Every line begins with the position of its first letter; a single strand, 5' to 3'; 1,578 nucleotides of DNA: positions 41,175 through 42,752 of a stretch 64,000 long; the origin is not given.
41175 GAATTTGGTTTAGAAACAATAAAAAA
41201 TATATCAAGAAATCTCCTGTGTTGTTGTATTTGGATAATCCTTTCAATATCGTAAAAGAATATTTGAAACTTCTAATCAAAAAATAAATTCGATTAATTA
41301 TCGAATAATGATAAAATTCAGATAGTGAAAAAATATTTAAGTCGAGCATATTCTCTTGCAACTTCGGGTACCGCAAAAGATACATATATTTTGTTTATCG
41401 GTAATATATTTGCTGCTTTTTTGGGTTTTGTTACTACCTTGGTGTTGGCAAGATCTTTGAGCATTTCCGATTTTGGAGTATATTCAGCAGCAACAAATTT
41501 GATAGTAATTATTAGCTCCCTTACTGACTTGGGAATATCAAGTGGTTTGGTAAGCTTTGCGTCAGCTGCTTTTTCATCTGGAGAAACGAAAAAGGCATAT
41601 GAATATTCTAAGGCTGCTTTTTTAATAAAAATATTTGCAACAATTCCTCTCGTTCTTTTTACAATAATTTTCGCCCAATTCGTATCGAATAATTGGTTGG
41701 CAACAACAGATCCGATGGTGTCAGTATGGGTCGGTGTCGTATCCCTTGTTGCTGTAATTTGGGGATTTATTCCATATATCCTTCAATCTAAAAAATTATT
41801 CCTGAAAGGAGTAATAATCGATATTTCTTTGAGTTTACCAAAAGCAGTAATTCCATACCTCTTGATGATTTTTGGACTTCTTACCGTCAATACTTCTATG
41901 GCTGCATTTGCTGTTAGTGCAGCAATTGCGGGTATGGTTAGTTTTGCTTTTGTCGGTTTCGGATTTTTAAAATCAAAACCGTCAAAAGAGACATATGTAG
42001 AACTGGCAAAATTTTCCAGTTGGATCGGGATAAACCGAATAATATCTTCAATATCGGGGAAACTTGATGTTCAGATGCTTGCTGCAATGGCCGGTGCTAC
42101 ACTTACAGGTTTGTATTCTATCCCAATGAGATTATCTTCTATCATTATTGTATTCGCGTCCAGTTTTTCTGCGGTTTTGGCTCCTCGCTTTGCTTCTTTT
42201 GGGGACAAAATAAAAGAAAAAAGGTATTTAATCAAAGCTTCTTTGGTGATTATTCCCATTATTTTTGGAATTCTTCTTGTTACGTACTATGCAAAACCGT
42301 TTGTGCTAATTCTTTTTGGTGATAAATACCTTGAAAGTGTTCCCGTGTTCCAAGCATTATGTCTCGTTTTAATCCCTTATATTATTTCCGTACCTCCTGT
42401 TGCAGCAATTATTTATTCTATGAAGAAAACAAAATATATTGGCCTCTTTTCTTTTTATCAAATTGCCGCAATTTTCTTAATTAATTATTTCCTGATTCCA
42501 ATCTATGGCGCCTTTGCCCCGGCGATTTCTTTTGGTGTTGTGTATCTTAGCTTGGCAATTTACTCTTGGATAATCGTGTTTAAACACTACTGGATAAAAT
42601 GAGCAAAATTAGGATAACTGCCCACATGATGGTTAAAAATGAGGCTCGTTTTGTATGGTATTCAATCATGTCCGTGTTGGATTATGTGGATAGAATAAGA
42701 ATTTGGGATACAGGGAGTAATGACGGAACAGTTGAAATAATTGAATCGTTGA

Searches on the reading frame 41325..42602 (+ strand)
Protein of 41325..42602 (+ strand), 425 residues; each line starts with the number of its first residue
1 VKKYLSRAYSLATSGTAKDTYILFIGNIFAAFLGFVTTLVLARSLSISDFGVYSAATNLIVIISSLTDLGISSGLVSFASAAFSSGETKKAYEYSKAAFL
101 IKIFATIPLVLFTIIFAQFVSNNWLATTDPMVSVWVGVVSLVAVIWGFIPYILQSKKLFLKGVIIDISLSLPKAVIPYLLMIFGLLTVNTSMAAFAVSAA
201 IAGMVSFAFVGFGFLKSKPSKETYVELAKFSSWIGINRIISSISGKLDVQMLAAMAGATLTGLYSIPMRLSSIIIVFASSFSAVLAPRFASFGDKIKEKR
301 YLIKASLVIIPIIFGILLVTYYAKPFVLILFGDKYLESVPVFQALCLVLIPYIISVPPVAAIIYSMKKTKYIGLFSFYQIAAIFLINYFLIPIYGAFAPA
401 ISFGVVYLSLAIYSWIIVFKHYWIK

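Call 48: search_protein_families(library=pfam, proteins=[window:41325-42602:+], max_evalue=0.001)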
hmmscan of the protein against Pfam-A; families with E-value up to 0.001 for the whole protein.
window:41325-42602:+ (425 aa): 3 families
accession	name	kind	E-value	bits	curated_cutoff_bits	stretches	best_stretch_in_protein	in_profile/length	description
PF01943.22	Polysacc_synt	-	2.7e-22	80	28.2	1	17-291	2-272/274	Polysaccharide biosynthesis protein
PF13440.11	Polysacc_synt_3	-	1.6e-13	51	23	1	40-340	1-293/293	Polysaccharide biosynthesis protein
PF01554.23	MatE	-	0.00026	21.2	24.9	1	24-139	3-114/161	MatE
